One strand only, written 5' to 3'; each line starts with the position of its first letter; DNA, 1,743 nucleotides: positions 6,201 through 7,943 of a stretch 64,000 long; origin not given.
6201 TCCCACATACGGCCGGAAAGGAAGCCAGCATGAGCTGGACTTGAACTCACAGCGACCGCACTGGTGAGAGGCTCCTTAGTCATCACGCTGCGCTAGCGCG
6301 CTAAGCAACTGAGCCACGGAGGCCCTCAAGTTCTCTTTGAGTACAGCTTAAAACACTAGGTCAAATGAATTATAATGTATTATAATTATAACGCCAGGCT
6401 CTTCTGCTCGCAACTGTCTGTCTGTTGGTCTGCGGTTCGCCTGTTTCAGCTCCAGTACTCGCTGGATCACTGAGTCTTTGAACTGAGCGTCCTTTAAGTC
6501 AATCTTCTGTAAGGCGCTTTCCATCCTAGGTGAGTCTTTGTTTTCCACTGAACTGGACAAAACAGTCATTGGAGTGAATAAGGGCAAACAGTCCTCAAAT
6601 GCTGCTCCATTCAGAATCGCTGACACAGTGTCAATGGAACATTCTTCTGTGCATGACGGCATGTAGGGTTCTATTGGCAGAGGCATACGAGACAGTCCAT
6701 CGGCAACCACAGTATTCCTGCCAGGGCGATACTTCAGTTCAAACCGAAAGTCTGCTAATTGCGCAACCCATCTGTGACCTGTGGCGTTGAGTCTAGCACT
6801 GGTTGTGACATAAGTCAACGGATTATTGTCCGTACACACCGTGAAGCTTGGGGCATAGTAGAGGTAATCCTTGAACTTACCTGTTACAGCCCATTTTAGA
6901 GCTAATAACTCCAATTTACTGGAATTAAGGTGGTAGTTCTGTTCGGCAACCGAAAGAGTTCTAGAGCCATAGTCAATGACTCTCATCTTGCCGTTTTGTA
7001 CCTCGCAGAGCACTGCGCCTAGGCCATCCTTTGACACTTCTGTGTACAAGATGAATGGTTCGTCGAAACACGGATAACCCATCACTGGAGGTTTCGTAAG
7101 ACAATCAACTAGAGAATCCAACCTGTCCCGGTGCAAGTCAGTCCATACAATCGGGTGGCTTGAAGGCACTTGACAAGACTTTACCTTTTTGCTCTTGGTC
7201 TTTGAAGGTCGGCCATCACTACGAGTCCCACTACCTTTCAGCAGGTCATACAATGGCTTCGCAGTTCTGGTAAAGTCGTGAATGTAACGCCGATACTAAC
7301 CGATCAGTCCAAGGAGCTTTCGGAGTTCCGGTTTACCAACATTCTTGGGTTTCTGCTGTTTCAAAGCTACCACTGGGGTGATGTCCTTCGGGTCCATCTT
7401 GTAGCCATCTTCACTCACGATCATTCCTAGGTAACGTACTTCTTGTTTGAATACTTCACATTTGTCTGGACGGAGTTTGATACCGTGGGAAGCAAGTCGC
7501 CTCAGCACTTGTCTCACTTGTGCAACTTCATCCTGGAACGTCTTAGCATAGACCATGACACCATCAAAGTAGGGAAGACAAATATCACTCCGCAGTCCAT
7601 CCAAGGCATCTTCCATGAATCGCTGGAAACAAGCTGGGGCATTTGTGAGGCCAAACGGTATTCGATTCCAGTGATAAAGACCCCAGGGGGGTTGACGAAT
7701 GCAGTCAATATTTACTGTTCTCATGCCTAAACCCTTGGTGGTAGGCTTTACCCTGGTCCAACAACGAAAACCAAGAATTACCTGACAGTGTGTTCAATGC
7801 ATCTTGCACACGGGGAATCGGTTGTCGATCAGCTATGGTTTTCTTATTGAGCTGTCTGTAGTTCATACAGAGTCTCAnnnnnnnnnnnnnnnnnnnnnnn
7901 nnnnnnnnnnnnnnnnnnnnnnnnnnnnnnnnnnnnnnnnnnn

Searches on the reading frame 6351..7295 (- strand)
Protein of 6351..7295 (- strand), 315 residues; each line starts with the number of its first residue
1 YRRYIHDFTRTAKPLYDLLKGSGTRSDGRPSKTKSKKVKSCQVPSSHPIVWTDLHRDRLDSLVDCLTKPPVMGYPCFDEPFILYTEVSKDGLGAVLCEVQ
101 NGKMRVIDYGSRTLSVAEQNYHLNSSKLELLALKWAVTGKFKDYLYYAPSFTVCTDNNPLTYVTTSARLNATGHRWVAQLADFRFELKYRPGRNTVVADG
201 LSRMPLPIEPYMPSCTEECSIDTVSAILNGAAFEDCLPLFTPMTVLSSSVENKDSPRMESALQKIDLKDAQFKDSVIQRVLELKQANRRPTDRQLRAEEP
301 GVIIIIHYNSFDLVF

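Call 66: search_protein_families(library=pfam, max_evalue=0.001, proteins=[window:6351-7295:-])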
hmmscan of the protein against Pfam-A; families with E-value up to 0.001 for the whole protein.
window:6351-7295:- (315 aa): 2 families
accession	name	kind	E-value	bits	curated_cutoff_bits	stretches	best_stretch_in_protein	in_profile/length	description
PF17917.7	RT_RNaseH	-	2.8e-24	85.7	24.8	1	77-183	2-105/105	RNase H-like domain found in reverse transcriptase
PF17919.7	RT_RNaseH_2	-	6.7e-21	74.7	29.8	1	51-149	1-96/100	RNase H-like domain found in reverse transcriptase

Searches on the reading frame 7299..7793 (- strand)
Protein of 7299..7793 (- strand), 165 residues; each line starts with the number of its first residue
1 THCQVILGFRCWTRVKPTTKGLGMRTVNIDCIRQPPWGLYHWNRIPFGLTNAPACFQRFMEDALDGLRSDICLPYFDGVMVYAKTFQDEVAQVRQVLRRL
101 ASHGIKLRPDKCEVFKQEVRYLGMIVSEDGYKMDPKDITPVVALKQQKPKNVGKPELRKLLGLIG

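Call 66: search_protein_families(library=pfam, max_evalue=0.001, proteins=[window:7299-7793:-])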
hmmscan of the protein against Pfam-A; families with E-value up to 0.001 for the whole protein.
window:7299-7793:- (165 aa): 1 family
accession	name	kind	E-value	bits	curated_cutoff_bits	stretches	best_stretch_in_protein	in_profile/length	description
PF00078.32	RVT_1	-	3e-19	70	29.6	1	38-126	112-205/205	Reverse transcriptase (RNA-dependent DNA polymerase)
